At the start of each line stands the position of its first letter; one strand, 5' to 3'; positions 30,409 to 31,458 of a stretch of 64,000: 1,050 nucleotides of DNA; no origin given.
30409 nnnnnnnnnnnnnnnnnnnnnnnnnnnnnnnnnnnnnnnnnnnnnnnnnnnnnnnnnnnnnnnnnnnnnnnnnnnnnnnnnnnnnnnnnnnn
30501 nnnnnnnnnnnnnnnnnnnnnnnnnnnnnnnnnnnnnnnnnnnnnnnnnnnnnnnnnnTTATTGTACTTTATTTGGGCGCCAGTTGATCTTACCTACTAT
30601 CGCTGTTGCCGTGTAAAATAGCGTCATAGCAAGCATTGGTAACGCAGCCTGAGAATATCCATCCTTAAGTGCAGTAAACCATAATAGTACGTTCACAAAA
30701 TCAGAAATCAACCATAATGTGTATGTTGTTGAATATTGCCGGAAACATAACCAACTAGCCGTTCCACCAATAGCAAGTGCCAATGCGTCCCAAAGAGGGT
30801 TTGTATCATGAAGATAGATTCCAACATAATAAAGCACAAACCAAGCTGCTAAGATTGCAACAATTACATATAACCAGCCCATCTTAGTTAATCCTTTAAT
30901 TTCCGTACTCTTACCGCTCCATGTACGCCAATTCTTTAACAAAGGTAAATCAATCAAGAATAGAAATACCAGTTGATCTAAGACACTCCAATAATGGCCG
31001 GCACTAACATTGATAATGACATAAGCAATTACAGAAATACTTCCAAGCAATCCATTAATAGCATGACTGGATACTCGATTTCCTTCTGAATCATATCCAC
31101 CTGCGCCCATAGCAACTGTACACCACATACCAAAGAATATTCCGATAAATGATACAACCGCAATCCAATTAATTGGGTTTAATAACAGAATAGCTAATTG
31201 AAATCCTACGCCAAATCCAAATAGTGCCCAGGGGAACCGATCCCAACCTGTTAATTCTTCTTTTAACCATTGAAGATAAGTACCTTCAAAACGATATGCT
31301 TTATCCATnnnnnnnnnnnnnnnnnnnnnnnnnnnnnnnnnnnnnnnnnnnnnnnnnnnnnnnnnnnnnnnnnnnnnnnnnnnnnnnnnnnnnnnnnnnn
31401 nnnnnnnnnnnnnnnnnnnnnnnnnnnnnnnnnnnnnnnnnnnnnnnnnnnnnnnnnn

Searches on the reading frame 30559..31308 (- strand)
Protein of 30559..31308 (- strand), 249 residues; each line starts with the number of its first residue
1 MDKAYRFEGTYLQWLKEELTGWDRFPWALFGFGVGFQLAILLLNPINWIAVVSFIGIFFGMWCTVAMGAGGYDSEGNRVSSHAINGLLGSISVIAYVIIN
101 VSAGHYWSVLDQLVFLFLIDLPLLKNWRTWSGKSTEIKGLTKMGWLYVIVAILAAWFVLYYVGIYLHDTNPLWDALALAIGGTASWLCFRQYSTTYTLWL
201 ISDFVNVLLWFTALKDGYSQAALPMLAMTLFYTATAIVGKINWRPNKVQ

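Call 67: search_protein_families(library=pfam, proteins=[window:30559-31308:-], max_evalue=0.0001)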
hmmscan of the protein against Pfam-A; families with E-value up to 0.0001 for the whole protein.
window:30559-31308:- (249 aa): 1 family
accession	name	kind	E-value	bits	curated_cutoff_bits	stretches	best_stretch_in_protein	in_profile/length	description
PF04973.17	NMN_transporter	-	5.3e-23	82.3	27.3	1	82-244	22-174/175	Nicotinamide mononucleotide transporter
